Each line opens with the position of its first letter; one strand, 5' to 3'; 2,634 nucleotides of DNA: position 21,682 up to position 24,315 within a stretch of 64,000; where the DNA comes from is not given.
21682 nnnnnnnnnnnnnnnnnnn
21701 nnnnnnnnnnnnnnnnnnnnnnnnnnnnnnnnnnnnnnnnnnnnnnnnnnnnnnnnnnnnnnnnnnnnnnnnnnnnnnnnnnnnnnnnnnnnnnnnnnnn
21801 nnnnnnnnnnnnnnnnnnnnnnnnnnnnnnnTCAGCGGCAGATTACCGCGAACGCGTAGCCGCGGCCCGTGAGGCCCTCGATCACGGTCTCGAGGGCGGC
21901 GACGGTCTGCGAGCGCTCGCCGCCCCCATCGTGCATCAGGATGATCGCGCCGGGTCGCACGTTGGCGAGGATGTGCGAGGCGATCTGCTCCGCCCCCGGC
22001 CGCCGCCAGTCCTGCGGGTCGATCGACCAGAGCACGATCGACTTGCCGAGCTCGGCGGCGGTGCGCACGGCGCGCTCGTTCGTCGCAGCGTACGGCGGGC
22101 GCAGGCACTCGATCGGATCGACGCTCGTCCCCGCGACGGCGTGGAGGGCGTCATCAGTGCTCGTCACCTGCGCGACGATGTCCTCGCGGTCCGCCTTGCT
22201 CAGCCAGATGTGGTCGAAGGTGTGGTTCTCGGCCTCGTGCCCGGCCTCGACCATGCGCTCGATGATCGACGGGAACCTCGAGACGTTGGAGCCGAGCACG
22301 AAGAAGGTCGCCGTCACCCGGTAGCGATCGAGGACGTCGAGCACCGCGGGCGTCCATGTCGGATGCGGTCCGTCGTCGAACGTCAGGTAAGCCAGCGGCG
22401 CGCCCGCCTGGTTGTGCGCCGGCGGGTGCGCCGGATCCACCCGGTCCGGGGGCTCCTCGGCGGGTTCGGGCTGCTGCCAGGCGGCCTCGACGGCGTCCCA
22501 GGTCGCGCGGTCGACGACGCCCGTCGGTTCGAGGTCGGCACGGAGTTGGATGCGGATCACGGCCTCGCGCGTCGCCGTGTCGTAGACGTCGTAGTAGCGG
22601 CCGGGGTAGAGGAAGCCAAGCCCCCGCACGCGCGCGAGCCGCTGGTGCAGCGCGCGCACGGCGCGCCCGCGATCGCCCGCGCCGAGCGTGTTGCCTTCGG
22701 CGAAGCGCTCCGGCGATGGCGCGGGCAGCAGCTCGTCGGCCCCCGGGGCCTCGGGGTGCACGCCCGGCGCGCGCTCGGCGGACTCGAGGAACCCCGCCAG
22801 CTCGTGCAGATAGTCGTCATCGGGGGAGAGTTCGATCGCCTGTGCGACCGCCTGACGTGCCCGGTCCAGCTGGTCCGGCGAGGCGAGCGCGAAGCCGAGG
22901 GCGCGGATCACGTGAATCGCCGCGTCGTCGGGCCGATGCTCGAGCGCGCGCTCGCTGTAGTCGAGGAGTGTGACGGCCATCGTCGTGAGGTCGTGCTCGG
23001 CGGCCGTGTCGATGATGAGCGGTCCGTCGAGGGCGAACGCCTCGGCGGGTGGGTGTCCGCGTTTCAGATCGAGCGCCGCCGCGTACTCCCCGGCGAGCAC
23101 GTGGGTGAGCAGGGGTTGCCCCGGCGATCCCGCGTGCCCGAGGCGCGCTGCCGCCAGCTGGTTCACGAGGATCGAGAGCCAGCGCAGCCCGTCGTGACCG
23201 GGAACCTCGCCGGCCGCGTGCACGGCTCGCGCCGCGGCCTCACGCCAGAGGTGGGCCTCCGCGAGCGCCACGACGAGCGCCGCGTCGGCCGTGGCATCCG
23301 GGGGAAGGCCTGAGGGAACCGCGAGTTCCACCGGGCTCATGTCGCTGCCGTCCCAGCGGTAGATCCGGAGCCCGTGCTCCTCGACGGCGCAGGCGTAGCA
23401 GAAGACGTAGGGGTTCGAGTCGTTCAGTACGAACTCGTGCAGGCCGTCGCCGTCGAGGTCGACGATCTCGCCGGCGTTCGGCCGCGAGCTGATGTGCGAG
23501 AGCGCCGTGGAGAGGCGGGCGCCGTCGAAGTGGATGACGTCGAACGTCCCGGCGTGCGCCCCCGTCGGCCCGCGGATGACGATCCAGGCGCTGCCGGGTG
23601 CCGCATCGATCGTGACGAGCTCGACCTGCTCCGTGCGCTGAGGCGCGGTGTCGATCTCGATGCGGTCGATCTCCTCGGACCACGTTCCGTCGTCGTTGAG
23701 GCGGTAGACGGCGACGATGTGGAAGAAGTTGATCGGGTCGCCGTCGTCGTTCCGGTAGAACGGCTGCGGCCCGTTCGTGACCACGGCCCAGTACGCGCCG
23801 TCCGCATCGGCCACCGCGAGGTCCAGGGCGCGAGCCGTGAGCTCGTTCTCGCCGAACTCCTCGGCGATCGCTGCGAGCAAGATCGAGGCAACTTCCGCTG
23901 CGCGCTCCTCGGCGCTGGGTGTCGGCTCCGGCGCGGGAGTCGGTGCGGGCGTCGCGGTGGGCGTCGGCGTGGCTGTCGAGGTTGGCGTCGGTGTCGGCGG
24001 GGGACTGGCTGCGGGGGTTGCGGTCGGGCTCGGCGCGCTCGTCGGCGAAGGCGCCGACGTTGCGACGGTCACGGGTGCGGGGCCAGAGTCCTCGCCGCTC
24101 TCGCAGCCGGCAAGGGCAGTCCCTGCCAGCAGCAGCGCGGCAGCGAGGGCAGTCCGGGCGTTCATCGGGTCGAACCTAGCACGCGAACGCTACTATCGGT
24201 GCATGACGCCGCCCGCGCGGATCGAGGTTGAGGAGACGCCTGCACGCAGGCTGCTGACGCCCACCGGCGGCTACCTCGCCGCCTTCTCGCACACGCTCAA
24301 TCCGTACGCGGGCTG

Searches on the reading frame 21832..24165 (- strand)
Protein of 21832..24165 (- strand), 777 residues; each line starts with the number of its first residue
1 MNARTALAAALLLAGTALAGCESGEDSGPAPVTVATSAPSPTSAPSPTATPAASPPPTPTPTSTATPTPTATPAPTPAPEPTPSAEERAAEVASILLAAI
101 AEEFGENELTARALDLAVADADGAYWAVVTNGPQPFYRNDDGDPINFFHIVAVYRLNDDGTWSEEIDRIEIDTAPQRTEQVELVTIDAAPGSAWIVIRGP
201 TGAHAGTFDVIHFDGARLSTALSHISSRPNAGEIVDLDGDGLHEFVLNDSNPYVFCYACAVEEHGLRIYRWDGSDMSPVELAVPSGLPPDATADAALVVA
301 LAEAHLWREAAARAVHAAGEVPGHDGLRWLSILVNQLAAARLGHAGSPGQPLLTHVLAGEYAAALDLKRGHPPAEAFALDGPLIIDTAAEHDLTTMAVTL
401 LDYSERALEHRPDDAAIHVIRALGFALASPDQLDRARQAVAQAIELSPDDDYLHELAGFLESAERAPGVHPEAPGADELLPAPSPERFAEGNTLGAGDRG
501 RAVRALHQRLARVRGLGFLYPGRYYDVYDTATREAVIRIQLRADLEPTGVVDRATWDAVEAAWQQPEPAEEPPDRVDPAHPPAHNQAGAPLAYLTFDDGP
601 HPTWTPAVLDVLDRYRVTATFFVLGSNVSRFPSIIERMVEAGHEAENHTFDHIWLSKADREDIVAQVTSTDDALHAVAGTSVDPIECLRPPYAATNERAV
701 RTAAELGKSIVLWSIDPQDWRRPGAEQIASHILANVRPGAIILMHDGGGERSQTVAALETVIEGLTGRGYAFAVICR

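Call 7: search_protein_families(library=pfam, proteins=[window:21832-24165:-])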
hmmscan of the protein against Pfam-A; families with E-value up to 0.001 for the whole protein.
window:21832-24165:- (777 aa): 2 families
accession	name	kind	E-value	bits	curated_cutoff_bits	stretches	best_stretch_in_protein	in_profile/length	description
PF01522.26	Polysacc_deac_1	-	1.4e-33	115.9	23.1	1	587-708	4-121/124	Polysaccharide deacetylase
PF01471.23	PG_binding_1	-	5.8e-10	39.6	23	1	500-558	2-56/57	Putative peptidoglycan binding domain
